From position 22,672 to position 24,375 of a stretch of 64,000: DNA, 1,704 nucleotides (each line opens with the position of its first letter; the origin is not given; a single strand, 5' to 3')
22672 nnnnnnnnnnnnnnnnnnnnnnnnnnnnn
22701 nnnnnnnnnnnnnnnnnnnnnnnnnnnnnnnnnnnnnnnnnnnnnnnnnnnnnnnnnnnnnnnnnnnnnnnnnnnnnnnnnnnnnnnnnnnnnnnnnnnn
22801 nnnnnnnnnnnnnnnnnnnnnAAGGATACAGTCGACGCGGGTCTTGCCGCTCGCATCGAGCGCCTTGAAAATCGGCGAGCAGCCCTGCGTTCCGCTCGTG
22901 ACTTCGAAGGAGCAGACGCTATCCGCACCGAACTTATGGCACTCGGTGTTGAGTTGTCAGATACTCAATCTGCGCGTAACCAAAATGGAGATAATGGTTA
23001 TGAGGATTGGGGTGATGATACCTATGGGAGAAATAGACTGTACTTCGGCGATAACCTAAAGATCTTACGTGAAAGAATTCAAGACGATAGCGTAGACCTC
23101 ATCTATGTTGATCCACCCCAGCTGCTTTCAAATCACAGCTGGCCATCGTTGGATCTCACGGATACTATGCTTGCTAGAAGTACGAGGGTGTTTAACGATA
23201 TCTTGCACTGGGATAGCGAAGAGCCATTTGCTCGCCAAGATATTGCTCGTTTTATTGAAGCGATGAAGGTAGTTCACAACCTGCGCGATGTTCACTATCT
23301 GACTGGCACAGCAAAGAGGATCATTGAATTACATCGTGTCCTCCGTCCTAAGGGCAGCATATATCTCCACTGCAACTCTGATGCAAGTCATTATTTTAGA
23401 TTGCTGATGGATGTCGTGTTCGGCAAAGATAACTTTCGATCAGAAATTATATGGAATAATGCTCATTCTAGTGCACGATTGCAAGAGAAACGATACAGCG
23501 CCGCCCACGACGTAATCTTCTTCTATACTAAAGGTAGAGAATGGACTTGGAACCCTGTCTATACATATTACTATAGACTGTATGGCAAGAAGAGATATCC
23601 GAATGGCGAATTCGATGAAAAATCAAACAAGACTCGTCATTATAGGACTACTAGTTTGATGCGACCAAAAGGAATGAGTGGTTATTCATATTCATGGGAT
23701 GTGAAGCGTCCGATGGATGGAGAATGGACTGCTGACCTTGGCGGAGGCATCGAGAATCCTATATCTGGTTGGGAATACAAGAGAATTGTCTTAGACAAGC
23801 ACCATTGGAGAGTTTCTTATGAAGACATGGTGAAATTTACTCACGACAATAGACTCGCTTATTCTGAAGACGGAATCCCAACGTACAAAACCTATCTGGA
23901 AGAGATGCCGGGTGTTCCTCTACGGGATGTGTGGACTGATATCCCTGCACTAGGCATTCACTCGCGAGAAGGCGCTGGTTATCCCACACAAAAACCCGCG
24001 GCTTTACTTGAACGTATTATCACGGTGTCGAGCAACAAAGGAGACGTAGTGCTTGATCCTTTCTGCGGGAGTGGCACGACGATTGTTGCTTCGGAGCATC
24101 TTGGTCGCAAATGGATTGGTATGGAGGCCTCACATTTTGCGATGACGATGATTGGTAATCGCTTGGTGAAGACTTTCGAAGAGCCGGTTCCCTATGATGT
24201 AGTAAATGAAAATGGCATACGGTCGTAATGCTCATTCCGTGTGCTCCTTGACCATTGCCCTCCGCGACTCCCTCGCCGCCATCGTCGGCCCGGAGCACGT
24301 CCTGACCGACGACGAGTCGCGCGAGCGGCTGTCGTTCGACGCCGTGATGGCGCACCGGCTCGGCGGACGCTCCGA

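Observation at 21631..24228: Foreign AT-rich DNA methyltransferase fused in-frame to the 3' end of cysS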

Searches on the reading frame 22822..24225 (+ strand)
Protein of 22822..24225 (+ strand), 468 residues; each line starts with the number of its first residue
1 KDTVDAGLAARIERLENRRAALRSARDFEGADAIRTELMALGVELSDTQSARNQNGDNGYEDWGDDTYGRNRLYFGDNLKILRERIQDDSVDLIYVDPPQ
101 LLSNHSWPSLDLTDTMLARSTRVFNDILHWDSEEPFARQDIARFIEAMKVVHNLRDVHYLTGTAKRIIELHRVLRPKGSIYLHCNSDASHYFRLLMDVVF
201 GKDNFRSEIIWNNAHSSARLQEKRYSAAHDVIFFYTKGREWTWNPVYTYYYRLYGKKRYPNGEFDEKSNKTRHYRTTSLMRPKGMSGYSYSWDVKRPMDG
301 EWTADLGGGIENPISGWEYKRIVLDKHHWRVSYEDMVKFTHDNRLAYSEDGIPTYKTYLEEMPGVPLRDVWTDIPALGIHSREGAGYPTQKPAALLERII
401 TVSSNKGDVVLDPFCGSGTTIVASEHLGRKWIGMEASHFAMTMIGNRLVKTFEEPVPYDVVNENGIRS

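Call 10: find_homologous_proteins(query=window:23023-24225:+, max_evalue=0.00001)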
Query window:23023-24225:+ (401 aa): 7701 proteins with E <= 0.00001 among 8000 candidates; the best 120 are listed.
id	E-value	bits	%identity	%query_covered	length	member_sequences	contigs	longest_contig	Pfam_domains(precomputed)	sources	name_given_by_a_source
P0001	1.9e-115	405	49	98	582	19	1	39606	PF22722.3,PF04471.19,PF01555.25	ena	-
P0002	5.8e-112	393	48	98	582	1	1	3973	PF22722.3,PF04471.19,PF01555.25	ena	-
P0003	4.4e-111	390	48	98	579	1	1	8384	PF22722.3,PF04471.19,PF01555.25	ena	-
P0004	1.1e-109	386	47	98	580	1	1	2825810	PF22722.3,PF04471.19,PF01555.25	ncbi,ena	-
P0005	2.5e-109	384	48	96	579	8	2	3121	PF22722.3,PF04471.19,PF01555.25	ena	-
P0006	1.2e-108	382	47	98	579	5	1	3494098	PF22722.3,PF04471.19,PF01555.25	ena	-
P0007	4.7e-108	380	48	98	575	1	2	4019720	PF22722.3,PF04471.19,PF01555.25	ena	-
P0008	5.7e-108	380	47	98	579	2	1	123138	PF22722.3,PF04471.19,PF01555.25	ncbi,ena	-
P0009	1.2e-107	379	46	98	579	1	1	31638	PF22722.3,PF04471.19,PF01555.25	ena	-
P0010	1.3e-107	379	47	96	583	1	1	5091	PF22722.3,PF04471.19,PF01555.25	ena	-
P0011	2.8e-107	378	46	98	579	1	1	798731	PF22722.3,PF04471.19,PF01555.25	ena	-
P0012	3.8e-107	377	47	98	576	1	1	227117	PF22722.3,PF04471.19,PF01555.25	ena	-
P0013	8.9e-107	376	47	98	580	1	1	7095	PF22722.3,PF04471.19,PF01555.25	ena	-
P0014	9.7e-107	376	46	98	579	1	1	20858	PF22722.3,PF04471.19,PF01555.25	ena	-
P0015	9.9e-107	376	46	98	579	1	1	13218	PF02086.22,PF22722.3,PF04471.19,PF01555.25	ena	-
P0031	1.7e-102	362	46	95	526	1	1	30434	PF01555.25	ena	-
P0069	1.4e-97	346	44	98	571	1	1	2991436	PF22722.3,PF01555.25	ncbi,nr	ncbi:restriction endonuclease subunit M [Gemmatimonadetes bacterium T265]|nr:restriction endonucleas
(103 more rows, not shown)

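Call 12: search_protein_families(library=pfam, proteins=[P0001, P0004, P0069, P0031], max_evalue=0.01)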
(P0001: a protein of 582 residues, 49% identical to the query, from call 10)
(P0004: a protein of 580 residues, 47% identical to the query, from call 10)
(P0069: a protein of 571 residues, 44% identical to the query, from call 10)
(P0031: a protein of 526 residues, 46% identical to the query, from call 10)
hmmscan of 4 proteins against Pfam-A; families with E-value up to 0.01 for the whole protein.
P0001 (582 aa): 4 families
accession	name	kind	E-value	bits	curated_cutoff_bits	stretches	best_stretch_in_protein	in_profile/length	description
PF01555.25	N6_N4_Mtase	-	3.4e-42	145.3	26.7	1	26-383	1-214/221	DNA methylase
PF22722.2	NA-iREase1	-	5.5e-08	33.2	27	1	444-509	17-81/106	NACHT-associated inactive Restriction Endonuclease 1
PF04471.18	Mrr_cat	-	2.2e-06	28.2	21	1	429-509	8-90/115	Restriction endonuclease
PF03602.21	Cons_hypoth95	-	0.0034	17.5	24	0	17-45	104-133/182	Conserved hypothetical protein 95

P0004 (580 aa): 6 families
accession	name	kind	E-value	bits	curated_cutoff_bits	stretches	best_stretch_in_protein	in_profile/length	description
PF01555.25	N6_N4_Mtase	-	1.7e-41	143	26.7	1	26-382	1-213/221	DNA methylase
PF22722.2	NA-iREase1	-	2.4e-10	40.8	27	1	445-516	18-88/106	NACHT-associated inactive Restriction Endonuclease 1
PF04471.18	Mrr_cat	-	1.1e-07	32.4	21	1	429-516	8-97/115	Restriction endonuclease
PF13847.12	Methyltransf_31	-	0.001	19.2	27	0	349-393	2-49/145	Methyltransferase domain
PF03602.21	Cons_hypoth95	-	0.0017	18.5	24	0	12-45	99-133/182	Conserved hypothetical protein 95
PF02086.21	MethyltransfD12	-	0.0032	17.7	22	0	21-47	172-200/253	D12 class N6 adenine-specific DNA methyltransferase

P0069 (571 aa): 6 families
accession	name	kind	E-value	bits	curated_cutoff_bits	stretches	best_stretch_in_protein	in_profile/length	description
PF01555.25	N6_N4_Mtase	-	1.2e-38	133.7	26.7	1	27-382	1-212/221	DNA methylase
PF22722.2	NA-iREase1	-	1.9e-07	31.4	27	1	440-513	18-89/106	NACHT-associated inactive Restriction Endonuclease 1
PF04471.18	Mrr_cat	-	4.9e-05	23.9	21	1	442-514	29-99/115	Restriction endonuclease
PF02086.21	MethyltransfD12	-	0.00062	20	22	0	340-394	8-63/253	D12 class N6 adenine-specific DNA methyltransferase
PF13649.12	Methyltransf_25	-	0.0045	18.1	27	0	355-396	1-44/97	Methyltransferase domain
PF13847.12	Methyltransf_31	-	0.0056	16.8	27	0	350-404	2-59/145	Methyltransferase domain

P0031 (526 aa): 4 families
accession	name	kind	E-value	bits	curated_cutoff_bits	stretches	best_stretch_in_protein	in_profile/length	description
PF01555.25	N6_N4_Mtase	-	1.3e-42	146.7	26.7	1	28-386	1-215/221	DNA methylase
PF03602.21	Cons_hypoth95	-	0.00016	21.9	24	0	15-48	100-134/182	Conserved hypothetical protein 95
PF02086.21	MethyltransfD12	-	0.00058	20.1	22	0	24-57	172-206/253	D12 class N6 adenine-specific DNA methyltransferase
PF13847.12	Methyltransf_31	-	0.0029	17.7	27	0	351-394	2-48/145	Methyltransferase domain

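Call 23: find_encoding_contigs(protein=P0001, flank=6000, max_places=3)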
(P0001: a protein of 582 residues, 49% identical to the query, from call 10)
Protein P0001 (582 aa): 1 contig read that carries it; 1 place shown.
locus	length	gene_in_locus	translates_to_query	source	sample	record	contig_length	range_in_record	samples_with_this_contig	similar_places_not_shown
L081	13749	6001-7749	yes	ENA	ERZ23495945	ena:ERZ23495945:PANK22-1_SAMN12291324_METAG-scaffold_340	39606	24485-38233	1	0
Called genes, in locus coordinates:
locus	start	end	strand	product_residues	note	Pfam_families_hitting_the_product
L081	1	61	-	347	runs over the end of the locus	-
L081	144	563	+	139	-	-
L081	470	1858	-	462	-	PF04055:Radical_SAM, PF19288:CofH_C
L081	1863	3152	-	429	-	PF04055:Radical_SAM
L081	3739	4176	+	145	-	-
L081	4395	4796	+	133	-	-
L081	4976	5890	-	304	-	PF01557:FAA_hydrolase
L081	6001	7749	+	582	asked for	PF01555:N6_N4_Mtase, PF04471:Mrr_cat (weak), PF22722:NA-iREase1 (weak)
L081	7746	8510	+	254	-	PF00106:adh_short, PF08659:KR, PF01370:Epimerase (weak), PF13561:adh_short_C2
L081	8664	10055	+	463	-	PF00355:Rieske, PF19301:LigXa_C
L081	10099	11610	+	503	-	PF01391:Collagen, PF00497:SBP_bac_3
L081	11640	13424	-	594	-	PF00795:CN_hydrolase, PF02540:NAD_synthase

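Call 24: find_encoding_contigs(protein=P0004, flank=6000, max_places=3)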
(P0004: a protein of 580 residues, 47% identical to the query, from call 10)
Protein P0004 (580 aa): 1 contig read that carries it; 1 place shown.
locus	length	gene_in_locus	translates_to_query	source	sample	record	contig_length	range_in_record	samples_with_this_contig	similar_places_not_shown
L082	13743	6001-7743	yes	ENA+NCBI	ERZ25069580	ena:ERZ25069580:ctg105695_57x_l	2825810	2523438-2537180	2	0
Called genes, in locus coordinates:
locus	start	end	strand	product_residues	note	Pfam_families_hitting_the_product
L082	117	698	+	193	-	-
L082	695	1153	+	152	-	-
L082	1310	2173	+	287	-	-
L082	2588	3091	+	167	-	-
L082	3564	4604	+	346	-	-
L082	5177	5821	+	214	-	-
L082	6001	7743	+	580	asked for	PF01555:N6_N4_Mtase, PF04471:Mrr_cat (weak), PF22722:NA-iREase1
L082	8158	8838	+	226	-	PF01555:N6_N4_Mtase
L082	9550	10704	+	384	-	PF13784:Fic_N, PF02661:Fic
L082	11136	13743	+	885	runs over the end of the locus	PF07517:SecA_DEAD, PF01043:SecA_PP_bind, PF21090:P-loop_SecA, PF07516:SecA_SW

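Call 25: search_solved_structures(query=window:23023-24225:+, max_evalue=0.001, show_alignments=1)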
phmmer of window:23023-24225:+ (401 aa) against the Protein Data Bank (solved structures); distinct sequences matched with E-value up to 0.001: 15.
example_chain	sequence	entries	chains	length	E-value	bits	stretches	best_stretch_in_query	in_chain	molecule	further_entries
9c3u_A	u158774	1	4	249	2.4e-15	59.9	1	297-371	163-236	Methyltransferase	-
8urk_A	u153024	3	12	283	3.2e-15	59.5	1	297-372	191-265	Methyltransferase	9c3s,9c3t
6pbd_A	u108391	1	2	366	6.3e-15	58.5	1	299-377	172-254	Modification methylase CcrMI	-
1g60_A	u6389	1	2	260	1.1e-13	54.5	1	321-369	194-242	Adenine-specific Methyltransferase MboIIA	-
5hek_A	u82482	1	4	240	1.3e-12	50.9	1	315-371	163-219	Adenine specific DNA methyltransferase (DpnA)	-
5hfj_A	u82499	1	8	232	1.4e-12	50.8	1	315-370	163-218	Adenine specific DNA methyltransferase (DpnA)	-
8s9m_A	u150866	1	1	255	1.9e-09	40.5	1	320-382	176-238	DNA cytosine-N4 methyltransferase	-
1eg2_A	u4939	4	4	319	1.9e-09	40.5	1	302-369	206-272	MODIFICATION METHYLASE RSRI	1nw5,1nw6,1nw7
2zie_A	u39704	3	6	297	1.9e-09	40.5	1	301-369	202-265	Putative modification methylase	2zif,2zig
1nw8_A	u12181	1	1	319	2.1e-09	40.3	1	302-369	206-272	MODIFICATION METHYLASE RSRI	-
8s9n_A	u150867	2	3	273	2.3e-09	40.2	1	320-382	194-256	DNA cytosine-N4 methyltransferase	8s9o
4zcf_A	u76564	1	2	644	2.5e-07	33.5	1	5-353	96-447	Restriction endonuclease EcoP15I, modification subunit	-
6k0w_B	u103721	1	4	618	4e-07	32.8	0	3-175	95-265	Adenine specific DNA methyltransferase (Mod)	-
1boo_A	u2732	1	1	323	5.1e-05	25.9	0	319-370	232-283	PROTEIN (N-4 CYTOSINE-SPECIFIC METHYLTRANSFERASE PVU II)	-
7dsu_A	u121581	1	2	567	0.00042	22.9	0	99-168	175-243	Mbo45V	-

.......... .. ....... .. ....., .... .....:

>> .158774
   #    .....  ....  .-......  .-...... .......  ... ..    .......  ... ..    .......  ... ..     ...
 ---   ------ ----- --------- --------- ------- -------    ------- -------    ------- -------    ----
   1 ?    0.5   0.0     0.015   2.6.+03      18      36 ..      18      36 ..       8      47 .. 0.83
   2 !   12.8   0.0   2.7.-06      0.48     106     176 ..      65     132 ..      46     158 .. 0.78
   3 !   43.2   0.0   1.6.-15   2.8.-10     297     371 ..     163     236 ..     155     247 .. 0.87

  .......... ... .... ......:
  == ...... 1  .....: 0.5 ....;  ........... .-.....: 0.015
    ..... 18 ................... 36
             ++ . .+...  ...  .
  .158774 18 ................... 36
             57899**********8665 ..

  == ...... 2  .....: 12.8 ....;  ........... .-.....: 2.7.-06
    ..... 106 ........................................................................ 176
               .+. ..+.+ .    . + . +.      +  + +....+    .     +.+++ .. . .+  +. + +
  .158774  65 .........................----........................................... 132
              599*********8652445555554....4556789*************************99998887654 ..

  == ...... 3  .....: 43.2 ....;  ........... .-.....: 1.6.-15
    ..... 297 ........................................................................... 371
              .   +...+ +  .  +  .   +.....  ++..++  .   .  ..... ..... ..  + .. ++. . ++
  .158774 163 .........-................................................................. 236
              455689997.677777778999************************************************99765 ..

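Call 27: search_protein_families(library=padloc, proteins=[window:23023-24225:+, P0001], max_evalue=0.001)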
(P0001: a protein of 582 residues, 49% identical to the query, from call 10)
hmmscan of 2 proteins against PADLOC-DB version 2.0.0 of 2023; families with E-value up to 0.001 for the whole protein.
window:23023-24225:+ (401 aa): 70 families (the best 25 are shown)
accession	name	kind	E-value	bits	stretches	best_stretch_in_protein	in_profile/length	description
PDLC03339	MTase_II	-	8.4e-57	190.7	2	290-383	181-273/399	Type II methyltransferase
PDLC03354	MTase_II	-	1.6e-51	173.7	2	248-386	254-387/425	Type II methyltransferase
PDLC03371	MTase_II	-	1.8e-37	127.3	2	293-383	172-254/260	Type II methyltransferase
PDLC03300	MTase_II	-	3.2e-36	123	2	302-383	198-278/302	Type II methyltransferase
PDLC03644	MTase_III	-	1.3e-35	121.1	1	4-385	39-397/542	Type III methyltransferase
PDLC03299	MTase_II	-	1.6e-34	117.7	3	302-382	179-258/296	Type II methyltransferase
PDLC03636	MTase_III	-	1.2e-33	114.8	1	93-385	97-409/575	Type III methyltransferase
PDLC03638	MTase_III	-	3.9e-32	109.5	2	259-384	557-680/816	Type III methyltransferase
PDLC03633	MTase_III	-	4.4e-30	102.9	2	314-384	286-356/616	Type III methyltransferase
PDLC03238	MTase_II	-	6.6e-28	95.9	1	288-372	274-356/428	Type II methyltransferase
PDLC03635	MTase_III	-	9.1e-28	95.3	1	103-385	279-576/708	Type III methyltransferase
PDLC03216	MTase_II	-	3.8e-25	86.7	1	320-384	194-258/364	Type II methyltransferase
PDLC03641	MTase_III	-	2.1e-23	80.8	1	4-358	105-429/657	Type III methyltransferase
PDLC03320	MTase_II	-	2.5e-23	80.7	2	297-385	191-278/289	Type II methyltransferase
PDLC03738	oMTase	-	1.1e-22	78.3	1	320-377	204-261/376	orphan methyltransferase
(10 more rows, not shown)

P0001 (582 aa): 65 families (the best 25 are shown)
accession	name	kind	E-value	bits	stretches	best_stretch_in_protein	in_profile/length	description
PDLC03354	MTase_II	-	5.9e-60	201.4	2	251-396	247-386/425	Type II methyltransferase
PDLC03339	MTase_II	-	8e-59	197.4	3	286-394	167-273/399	Type II methyltransferase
PDLC03300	MTase_II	-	6.1e-42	141.7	2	313-399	198-283/302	Type II methyltransferase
PDLC03299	MTase_II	-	5.6e-39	132.4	3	312-396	178-263/296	Type II methyltransferase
PDLC03644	MTase_III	-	8e-38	128.5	1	103-394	108-395/542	Type III methyltransferase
PDLC03633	MTase_III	-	6.4e-36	122.2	2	329-395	290-356/616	Type III methyltransferase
PDLC03638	MTase_III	-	1.7e-35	120.6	1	102-392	429-677/816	Type III methyltransferase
PDLC03636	MTase_III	-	1.6e-34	117.6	2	331-392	344-405/575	Type III methyltransferase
PDLC03371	MTase_II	-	5.1e-32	109.4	2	306-393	172-253/260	Type II methyltransferase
PDLC03635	MTase_III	-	9.1e-30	102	2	304-380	483-560/708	Type III methyltransferase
PDLC03238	MTase_II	-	2.1e-26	90.9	2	299-392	274-363/428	Type II methyltransferase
PDLC03216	MTase_II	-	1.3e-25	88.2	1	331-394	194-257/364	Type II methyltransferase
PDLC03738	oMTase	-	7.7e-25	85.4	2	331-393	204-266/376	orphan methyltransferase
PDLC03634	MTase_III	-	1.9e-23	81.2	1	102-365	171-424/621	Type III methyltransferase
PDLC03641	MTase_III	-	7.7e-23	78.9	2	97-367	177-428/657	Type III methyltransferase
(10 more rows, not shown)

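Call 44: find_related_loci(query=window:22822-24225:+, collection=metagenome_contigs, flank=5000)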
Query window:22822-24225:+ (468 aa) in metagenome_contigs; peptide patterns used: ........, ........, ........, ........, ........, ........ (x = any residue, [..] = any of these).
47 stretches matched a pattern; 17 encode a relative of the query (tblastn E <= 1e-3); 17 distinct loci.
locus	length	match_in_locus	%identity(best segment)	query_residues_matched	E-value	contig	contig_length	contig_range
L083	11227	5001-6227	42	67-463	2e-95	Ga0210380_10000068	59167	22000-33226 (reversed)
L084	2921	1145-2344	41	73-463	1e-97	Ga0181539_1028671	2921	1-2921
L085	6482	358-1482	42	71-465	6e-91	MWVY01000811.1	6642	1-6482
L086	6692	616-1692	41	71-448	9e-88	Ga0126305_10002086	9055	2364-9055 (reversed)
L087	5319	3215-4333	40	71-463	4e-87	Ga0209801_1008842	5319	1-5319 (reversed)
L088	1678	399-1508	40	71-460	4e-90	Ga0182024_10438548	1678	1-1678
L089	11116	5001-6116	40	71-460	8e-85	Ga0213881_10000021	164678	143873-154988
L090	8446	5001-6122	39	73-463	3e-84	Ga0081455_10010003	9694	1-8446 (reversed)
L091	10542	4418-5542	39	71-463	3e-83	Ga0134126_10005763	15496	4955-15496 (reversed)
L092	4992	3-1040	41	126-463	7e-83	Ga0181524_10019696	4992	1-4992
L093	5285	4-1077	39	86-463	2e-80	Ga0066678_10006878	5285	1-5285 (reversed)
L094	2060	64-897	45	159-463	1e-81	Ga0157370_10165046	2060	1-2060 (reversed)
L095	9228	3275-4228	39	73-448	5e-71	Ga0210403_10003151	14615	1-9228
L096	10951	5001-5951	39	73-448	1e-70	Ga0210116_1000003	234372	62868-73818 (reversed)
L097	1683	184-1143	34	71-463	9e-65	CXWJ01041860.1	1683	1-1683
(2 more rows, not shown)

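Call 64: find_related_loci(query=window:22822-24225:+, collection=viral_contigs, flank=3000)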
Query window:22822-24225:+ (468 aa) in viral_contigs; peptide patterns used: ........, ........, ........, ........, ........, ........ (x = any residue, [..] = any of these).
1 stretches matched a pattern; 1 encode a relative of the query (tblastn E <= 1e-3); 1 distinct loci.
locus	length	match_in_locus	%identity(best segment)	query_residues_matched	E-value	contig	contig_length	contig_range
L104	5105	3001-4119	40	71-463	2e-88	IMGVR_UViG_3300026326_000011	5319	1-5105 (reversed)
